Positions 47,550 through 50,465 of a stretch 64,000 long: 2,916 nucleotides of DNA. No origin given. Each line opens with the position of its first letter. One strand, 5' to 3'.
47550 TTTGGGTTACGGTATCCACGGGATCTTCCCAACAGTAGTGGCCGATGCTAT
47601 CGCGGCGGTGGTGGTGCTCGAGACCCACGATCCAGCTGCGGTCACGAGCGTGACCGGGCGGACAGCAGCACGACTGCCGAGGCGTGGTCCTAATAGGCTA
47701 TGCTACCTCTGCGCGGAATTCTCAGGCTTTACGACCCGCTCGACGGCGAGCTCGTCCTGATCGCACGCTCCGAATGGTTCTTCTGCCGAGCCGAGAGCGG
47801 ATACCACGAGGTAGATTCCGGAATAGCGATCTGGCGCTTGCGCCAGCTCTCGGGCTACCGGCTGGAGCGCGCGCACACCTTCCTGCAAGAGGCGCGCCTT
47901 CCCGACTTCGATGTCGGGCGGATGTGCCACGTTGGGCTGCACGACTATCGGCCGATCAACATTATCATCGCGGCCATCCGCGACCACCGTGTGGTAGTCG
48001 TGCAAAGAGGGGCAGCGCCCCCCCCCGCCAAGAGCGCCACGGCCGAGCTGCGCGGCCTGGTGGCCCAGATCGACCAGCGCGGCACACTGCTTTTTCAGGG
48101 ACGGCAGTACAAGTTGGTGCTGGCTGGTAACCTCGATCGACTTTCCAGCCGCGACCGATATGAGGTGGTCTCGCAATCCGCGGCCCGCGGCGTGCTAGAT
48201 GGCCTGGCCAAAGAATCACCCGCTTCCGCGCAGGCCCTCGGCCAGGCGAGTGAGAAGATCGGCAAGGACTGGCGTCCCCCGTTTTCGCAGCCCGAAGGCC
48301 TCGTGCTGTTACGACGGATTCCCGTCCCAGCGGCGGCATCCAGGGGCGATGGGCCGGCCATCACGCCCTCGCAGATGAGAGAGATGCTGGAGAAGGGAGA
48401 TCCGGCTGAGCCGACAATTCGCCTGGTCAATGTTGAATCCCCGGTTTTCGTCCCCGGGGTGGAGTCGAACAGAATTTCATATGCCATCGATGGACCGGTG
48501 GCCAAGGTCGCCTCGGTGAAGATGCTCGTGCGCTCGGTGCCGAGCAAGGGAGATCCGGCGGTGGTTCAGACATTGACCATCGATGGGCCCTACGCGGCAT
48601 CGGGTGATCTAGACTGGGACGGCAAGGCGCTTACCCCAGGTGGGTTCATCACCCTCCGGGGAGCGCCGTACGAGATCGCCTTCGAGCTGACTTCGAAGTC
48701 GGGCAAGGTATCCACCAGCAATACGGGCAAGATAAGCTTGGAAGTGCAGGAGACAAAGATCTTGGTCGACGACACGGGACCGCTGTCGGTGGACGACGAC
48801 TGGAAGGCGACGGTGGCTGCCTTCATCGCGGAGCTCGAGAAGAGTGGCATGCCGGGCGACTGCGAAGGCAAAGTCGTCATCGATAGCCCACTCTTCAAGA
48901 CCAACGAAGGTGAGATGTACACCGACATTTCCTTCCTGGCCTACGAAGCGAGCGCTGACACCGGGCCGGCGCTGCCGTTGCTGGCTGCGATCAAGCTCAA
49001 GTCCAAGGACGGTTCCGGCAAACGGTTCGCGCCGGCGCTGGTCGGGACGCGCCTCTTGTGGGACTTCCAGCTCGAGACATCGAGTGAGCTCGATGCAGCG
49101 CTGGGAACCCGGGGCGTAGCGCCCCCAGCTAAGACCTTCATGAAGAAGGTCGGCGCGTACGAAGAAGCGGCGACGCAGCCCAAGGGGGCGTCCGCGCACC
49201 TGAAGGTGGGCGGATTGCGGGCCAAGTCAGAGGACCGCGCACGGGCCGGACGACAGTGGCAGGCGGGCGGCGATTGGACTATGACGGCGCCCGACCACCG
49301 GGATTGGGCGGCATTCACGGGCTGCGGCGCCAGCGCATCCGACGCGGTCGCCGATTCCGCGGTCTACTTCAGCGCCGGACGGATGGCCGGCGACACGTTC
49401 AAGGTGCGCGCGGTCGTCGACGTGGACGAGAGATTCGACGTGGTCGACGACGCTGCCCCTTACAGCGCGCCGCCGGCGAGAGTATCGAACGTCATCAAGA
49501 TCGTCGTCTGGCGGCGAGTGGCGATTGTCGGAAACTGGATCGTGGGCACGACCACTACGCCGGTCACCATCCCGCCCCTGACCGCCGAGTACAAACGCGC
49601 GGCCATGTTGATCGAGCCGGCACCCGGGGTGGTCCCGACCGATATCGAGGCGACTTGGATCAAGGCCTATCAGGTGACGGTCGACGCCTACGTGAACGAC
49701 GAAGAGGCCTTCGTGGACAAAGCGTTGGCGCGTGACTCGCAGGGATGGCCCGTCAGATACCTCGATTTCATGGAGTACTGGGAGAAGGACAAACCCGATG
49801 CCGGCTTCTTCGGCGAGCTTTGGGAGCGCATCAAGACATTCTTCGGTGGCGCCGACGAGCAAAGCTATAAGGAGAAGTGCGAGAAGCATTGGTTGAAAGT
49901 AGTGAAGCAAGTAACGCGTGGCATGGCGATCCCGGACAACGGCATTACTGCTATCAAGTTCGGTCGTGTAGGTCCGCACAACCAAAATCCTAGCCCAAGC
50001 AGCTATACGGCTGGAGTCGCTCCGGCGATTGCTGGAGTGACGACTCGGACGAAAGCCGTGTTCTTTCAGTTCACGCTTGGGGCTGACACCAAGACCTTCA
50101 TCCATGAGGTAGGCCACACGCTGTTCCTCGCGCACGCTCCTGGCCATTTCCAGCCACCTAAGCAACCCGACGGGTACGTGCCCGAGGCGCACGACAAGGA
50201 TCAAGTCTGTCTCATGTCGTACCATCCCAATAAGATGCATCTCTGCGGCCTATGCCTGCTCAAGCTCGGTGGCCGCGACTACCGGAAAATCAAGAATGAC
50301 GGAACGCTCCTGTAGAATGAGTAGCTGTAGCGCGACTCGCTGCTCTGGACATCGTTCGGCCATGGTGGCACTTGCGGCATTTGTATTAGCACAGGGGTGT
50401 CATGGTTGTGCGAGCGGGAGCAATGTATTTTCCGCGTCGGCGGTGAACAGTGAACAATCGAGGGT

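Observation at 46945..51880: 4.3-kb lower-GC insertion bracketed by diverged direct repeats of the alr 5' end: a Campbell-type integration scar without an integrase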

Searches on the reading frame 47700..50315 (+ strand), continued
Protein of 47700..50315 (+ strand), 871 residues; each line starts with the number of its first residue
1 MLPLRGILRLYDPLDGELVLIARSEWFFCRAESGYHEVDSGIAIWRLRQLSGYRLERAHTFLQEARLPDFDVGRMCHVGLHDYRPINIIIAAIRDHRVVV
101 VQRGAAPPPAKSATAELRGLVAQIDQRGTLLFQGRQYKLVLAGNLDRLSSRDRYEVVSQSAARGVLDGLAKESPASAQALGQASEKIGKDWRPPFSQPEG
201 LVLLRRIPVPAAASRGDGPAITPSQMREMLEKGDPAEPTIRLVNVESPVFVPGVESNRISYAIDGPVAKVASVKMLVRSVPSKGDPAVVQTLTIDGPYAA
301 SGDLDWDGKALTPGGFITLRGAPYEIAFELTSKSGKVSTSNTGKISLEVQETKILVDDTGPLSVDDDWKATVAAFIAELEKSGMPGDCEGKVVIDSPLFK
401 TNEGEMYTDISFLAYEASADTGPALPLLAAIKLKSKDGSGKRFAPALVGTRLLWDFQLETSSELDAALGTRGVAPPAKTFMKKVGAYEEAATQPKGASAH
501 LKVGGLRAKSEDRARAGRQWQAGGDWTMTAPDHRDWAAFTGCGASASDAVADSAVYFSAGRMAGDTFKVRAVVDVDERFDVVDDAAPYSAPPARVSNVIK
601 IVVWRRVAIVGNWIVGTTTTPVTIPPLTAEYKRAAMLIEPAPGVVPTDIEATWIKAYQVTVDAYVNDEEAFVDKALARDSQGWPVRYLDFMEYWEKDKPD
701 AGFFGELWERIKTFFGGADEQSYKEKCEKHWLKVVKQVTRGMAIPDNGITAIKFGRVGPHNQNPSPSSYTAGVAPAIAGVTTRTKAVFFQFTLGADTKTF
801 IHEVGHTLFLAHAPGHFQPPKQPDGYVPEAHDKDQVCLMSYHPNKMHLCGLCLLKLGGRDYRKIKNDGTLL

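Call 54: predict_structure(alignment_id=A2)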
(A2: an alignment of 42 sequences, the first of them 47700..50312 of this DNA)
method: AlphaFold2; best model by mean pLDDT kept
length: 871 residues; sequences in the alignment: 42
mean_pLDDT: 78.8   pTM: 0.65
mean pLDDT of the five models: 78.8, 75.3, 74.3, 59.6, 59.3
residues with pLDDT >= 90: 282; 70-90: 376; 50-70: 122; < 50: 91
segments of 3 or more residues with pLDDT < 50: 106-111, 210-225, 227-234, 312-320, 494-509, 531-537, 811-834
pLDDT, mean of each block of 10 residues (from residue 1): 72 77 82 78 87 82 76 53 82 89 60 77 85 91 81 87 93 88 87 62 82 34 45 67 80 69 91 87 74 87 75 44 80 93 84 90 87 96 95 85 74 72 87 81 76 78 84 86 75 48 41 57 64 52 61 81 83 78 71 92 92 96 90 92 95 97 86 94 96 93 90 85 93 96 95 95 86 92 93 88 78 41 43 59 73 78 60 59
secondary structure, 60 per line:
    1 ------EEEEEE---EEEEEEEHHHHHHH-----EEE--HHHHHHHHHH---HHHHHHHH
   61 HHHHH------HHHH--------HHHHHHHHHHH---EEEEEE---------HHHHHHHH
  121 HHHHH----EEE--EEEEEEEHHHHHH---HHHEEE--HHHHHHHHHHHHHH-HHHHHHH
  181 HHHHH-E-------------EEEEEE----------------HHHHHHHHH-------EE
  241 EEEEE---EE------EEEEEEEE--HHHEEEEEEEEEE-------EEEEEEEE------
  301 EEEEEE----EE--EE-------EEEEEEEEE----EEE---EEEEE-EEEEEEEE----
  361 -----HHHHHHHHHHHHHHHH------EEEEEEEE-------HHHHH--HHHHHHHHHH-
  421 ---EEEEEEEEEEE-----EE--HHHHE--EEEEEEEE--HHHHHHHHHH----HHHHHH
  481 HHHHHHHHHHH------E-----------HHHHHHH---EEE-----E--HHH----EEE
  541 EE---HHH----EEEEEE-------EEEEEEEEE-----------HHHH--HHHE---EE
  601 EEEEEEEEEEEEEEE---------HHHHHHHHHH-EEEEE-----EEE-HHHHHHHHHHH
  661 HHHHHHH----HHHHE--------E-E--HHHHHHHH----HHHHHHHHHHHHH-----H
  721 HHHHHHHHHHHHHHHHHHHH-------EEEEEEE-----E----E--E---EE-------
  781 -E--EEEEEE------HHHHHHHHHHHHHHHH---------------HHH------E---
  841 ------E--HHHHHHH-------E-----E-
elements in order (helices of 4 or more, strands of 3 or more residues): E7-12 E16-22 H23-29 E35-37 H40-49 H53-65 H72-75 H84-94 E98-103 H113-125 E130-132 E135-141 H142-147 E154-156 H159-172 H174-185 E201-206 H223-231 E239-245 E257-264 E270-279 E287-294 E301-306 E324-332 E337-339 E343-347 E349-356 H366-381 E388-395 H403-407 H410-419 E424-434 H444-447 E451-458 H461-470 H475-491 H510-516 E520-522 E538-542 E553-558 E566-574 H586-589 E599-615 H625-634 E636-640 E646-648 H650-667 H672-675 H690-697 H702-714 H720-740 E748-754 E785-790 H797-812 H850-856

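Call 56: fold_search(model_id=the predicted structure, library=pdb)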
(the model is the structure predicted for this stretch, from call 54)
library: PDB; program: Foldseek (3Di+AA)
matches with E <= 10: 1896; with E <= 0.001: 17
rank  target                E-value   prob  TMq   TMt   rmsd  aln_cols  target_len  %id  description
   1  7rg7                  1.1e-04  0.84  0.09  0.23  18.9       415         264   10  Crystal structure of nanoclamp8:VHH in complex with MTX (released 2021-12-22)
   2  5fcs_L                1.2e-04  0.99  0.11  0.31  17.8       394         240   10  Diabody (released 2016-12-14)
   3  8cka_B                1.5e-04  0.91  0.10  0.19  24.9       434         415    9  Deinococcus radidurans HPI S-layer (released 2023-04-19)
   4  4tsh_B                2.9e-04  0.80  0.11  0.17  17.6       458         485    9  A Novel Protein Fold Forms an Intramolecular Lock to Stabilize the Tertiary Structure of Streptococcus mutans Adhesin  (released 2014-10-22)
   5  8cml_E                3.3e-04  0.99  0.13  0.16  13.3       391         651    8  Cryo-EM structure of complement C5 in complex with nanobodies UNbC5-1 and UNbC5-2 (released 2023-09-27)
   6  6pok                  4.1e-04  1.00  0.12  0.38  12.6       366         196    9  Crystal structure of the Robo3 FN2-3 domains (released 2020-05-06)
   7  7epb_C                4.8e-04  1.00  0.09  0.47   6.1       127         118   13  Cryo-EM structure of LY354740-bound mGlu2 homodimer (released 2021-06-23)
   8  8wa2_E                5.3e-04  0.66  0.10  0.07  19.0       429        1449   12  cryo-EM structure of native mastigonemes isolated from Chlamydomonas reinhardtii at 3.0 angstrom resolution (released 2024-04-10)
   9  7q62_A                6.3e-04  0.99  0.11  0.08  15.7       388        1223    8  Structure of TEV cleaved A2ML1 dimer (A2ML1-TT dimer) (released 2022-04-20)
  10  7q61_A                7.0e-04  0.99  0.11  0.09  15.5       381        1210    6  Structure of TEV conjugated A2ML1 (A2ML1-TC) (released 2022-04-20)
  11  5es4_A                7.0e-04  0.60  0.11  0.09  22.8       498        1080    9  RE-REFINEMENT OF INTEGRIN ALPHAXBETA2 ECTODOMAIN IN THE CLOSED/BENT CONFORMATION (released 2016-03-02)
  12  2xza_L                7.4e-04  0.95  0.10  0.29  12.3       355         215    7  Crystal Structure of recombinant A.17 antibody FAB fragment (released 2011-09-21)
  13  7l0o_B                7.4e-04  0.69  0.12  0.18  17.2       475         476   10  Streptococcus gordonii C123 Domain(s)-Structural and Functional Analysis (released 2021-09-08)
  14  8dgu_L                7.8e-04  0.91  0.10  0.28  12.0       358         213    7  Crystal structure of SARS-CoV-2 spike stem helix peptide in complex with Fab of broadly neutralizing antibody CC25.106 (released 2023-01-25)
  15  7kbp_B                8.2e-04  0.97  0.12  0.34  15.1       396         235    9  Herceptin Diabody with R83T, E85C Mutations (released 2021-03-10)
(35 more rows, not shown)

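Call 89: search_dna_similar(query=window:47700-50315:+, collection=plasmids, mode=protein, max_evalue=0.001, max_rows=10)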
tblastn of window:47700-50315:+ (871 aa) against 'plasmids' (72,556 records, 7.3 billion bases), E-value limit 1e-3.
No match.

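Call 90: search_dna_similar(query=window:47700-50315:+, collection=phages, mode=protein, max_evalue=0.001, max_rows=10)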
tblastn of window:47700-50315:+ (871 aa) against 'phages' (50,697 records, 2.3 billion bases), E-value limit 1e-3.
No match.

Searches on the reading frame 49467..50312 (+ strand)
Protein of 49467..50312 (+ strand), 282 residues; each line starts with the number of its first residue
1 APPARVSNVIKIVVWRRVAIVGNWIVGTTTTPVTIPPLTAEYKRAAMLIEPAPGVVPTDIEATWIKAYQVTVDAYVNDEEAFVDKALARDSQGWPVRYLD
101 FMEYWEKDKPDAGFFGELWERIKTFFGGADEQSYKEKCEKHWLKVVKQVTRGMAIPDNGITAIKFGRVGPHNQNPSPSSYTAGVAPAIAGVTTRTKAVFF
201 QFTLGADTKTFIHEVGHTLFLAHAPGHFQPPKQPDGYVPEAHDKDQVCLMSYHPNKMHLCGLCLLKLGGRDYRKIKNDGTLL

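Call 63: predict_structure(alignment_id=A4)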
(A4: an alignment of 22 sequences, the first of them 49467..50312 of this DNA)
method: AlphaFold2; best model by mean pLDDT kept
length: 282 residues; sequences in the alignment: 22
mean_pLDDT: 72.5   pTM: 0.72
mean pLDDT of the five models: 72.5, 71.3, 68.2, 57.4, 54.9
residues with pLDDT >= 90: 56; 70-90: 122; 50-70: 43; < 50: 61
segments of 3 or more residues with pLDDT < 50: 1-12, 224-230, 232-272
pLDDT, mean of each block of 10 residues (from residue 1): 44 68 89 81 74 91 95 82 89 89 90 88 79 88 91 90 80 69 78 82 73 67 44 44 34 38 45 52 53
secondary structure, 60 per line:
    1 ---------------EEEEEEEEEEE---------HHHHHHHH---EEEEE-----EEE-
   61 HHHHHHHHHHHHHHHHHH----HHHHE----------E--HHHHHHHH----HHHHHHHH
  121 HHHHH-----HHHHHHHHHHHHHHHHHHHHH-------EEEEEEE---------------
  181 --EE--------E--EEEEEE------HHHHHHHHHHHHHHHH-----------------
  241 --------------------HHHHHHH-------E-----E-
elements in order: E16-26 H36-43 E47-51 E57-59 H61-78 H83-86 H101-108 H113-125 H131-151 E159-165 E196-201 H208-223 H261-267

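Call 82: fold_search(model_id=the predicted structure, library=pdb)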
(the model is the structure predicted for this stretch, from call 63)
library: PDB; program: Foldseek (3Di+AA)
matches with E <= 10: 50; with E <= 0.001: 0
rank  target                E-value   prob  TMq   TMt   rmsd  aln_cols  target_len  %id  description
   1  1r54_A                1.8e+00  0.11  0.18  0.23  10.0       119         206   18  Crystal structure of the catalytic domain of human ADAM33 (released 2004-10-12)
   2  4on1_B                2.2e+00  0.08  0.17  0.15   6.3        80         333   14  Crystal Structure of metalloproteinase-II from Bacteroides fragilis (released 2014-04-09)
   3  8atv_A                2.4e+00  0.03  0.16  0.06  22.4       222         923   12  Cryo-EM structure of yeast mitochondrial RNA polymerase transcription initiation complex with 5-mer RNA, pppGpGpApApA  (released 2023-08-30)
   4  1bud                  2.5e+00  0.08  0.22  0.29  10.4       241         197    8  ACUTOLYSIN A FROM SNAKE VENOM OF AGKISTRODON ACUTUS AT PH 5.0 (released 1999-09-07)
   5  9dih_B                3.0e+00  0.06  0.13  0.10  10.9        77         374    5  CBASS Pseudomonas syringae Cap5 tetramer with DNA duplex and 3'2'-c-diAMP cyclic dinucleotide ligand (released 2025-06-18)
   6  1y5e_B                3.4e+00  0.03  0.18  0.26  16.1       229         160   15  Crystal structure of Molybdenum cofactor biosynthesis protein B (released 2005-01-18)
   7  2goy_B                3.6e+00  0.02  0.16  0.19  20.2       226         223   14  Crystal structure of assimilatory adenosine 5'-phosphosulfate reductase with bound APS (released 2006-09-19)
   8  6cs2_A                3.6e+00  0.01  0.07  0.03   7.8        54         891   15  SARS Spike Glycoprotein - human ACE2 complex, Stabilized variant, all ACE2-bound particles (released 2018-04-11)
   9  2lch_MODEL_1_A        3.8e+00  0.04  0.07  0.17  13.4        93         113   12  Solution NMR Structure of a Protein With a Redesigned Hydrophobic Core, Northeast Structural Genomics Consorti (released 2011-05-25)
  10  3k7l                  4.3e+00  0.04  0.24  0.18  12.5       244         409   11  Structures of two elapid snake venom metalloproteases with distinct activities highlight the disulfide patterns in the D (released 2010-03-02)
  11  8fm1_B                4.3e+00  0.02  0.11  0.09  11.9        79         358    9  Structure of CBASS Cap5 from Pseudomonas syringae in the absence of a ligand (apo form dimer) (released 2024-02-07)
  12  7y5q_B                4.6e+00  0.04  0.26  0.09  11.2       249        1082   12  Structure of 1:1 PAPP-A.STC2 complex(half map) (released 2023-01-11)
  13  6hz4_N                4.6e+00  0.01  0.10  0.15   8.0        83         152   11  Structure of McrBC without DNA binding domains (one half of the full complex) (released 2019-07-24)
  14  5gk5_B                5.2e+00  0.04  0.10  0.09  18.7        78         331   20  Apo structure of fructose 1,6-bisphosphate aldolase from Escherichia coli at 1.9 angstrom resolution (released 2017-07-05)
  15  1vyk                  5.2e+00  0.01  0.09  0.14  17.4       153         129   12  CRYSTAL STRUCTURE OF PSBQ PROTEIN OF PHOTOSYSTEM II FROM HIGHER PLANTS (released 2005-05-26)
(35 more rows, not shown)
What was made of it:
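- On Metzincin zinc metallopeptidases: The region after the third His has pLDDT below 50 (call 63), and Foldseek found nothing significant (call 82).
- Tried and rejected: Nothing significant (call 82).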

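Call 87: search_protein_representatives(protein=window:49467-50312:+)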
Query: 282 residues. Proteins with E-value up to 0.001 (for the whole library): 200; up to 1e-10: 64; up to 1e-30: 37. The best 150 are listed.
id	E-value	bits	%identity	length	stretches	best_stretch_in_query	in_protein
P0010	2.1e-126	437.6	67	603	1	3-281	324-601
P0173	3.2e-117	407.5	61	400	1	1-281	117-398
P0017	6.5e-115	399.9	63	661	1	1-281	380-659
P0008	2.2e-100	352.2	56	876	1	1-281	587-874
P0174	1.5e-80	287.0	48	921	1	1-281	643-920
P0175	6.1e-71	255.5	44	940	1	2-282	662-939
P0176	3.6e-70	253.0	44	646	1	7-281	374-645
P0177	1.7e-69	250.8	45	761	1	2-281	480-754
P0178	1.1e-68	248.1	44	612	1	1-281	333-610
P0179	2.4e-68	247.0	59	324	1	2-187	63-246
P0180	1.3e-66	241.4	43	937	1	5-281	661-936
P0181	2.4e-64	233.9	45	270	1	14-281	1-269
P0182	1.3e-62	228.2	43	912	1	2-280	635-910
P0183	2.0e-62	227.6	45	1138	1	5-281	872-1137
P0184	3.7e-62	226.7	43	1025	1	4-281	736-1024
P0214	2.5e-17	79.6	40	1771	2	207-278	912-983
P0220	4.9e-12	62.2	46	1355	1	181-269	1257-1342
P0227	3.8e-11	59.2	39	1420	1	154-280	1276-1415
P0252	7.6e-09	51.7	30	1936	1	13-279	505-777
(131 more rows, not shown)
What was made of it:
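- On Polymorphic toxin system: The CT domain sits at the C-terminus of proteins of 270-2000 aa (call 87).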

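Call 88: search_protein_families(library=pfam, proteins=[P0214, P0183, P0220, P0227, P0174, P0252], max_evalue=0.0001)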
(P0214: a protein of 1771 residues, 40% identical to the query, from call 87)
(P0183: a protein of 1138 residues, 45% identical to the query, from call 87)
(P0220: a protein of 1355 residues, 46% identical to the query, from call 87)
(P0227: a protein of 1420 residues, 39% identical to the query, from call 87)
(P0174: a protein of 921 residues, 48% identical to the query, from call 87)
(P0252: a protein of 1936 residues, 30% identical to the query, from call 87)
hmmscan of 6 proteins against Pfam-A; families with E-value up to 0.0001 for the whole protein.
P0214 (1771 aa): 0 families

P0183 (1138 aa): 1 family
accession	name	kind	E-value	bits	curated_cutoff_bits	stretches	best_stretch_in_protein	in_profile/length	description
PF00691.25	OmpA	-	3.5e-11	43.8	27.2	1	314-377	1-66/98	OmpA family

P0220 (1355 aa): 0 families

P0227 (1420 aa): 0 families

P0174 (921 aa): 1 family
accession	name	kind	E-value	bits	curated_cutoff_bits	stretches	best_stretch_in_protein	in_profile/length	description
PF00691.25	OmpA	-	2.1e-05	25.2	27.2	1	66-115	17-65/98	OmpA family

P0252 (1936 aa): 3 families
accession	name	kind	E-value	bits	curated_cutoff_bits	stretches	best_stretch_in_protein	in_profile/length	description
PF09099.16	Qn_am_d_aIII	-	5.8e-28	97.5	22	1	1585-1657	2-71/82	Quinohemoprotein amine dehydrogenase, alpha subunit domain III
PF01833.30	TIG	-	2.3e-23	82.4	20.9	0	783-854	3-71/84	IPT/TIG domain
PF09087.17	Cyc-maltodext_N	-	1.5e-15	57.7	25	0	1515-1582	20-87/88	Cyclomaltodextrinase, N-terminal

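Call 91: find_related_loci(query=A4, collection=viral_contigs, flank=5000)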
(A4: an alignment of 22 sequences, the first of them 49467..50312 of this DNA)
Query A4 (282 aa) in viral_contigs; peptide patterns used: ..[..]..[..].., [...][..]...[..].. (x = any residue, [..] = any of these).
27 stretches matched a pattern, but none encodes a relative of the query by tblastn (E <= 1e-3).
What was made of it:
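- On Campbell-type (single homologous crossover) integration product: p871 has no match in plasmids, phages or IMG/VR (calls 89-91).
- No circular or plasmid-borne form of the pair exists in PLSDB, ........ or IMG/VR (calls 89-91).
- Tried and rejected: No match (calls 89-91).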
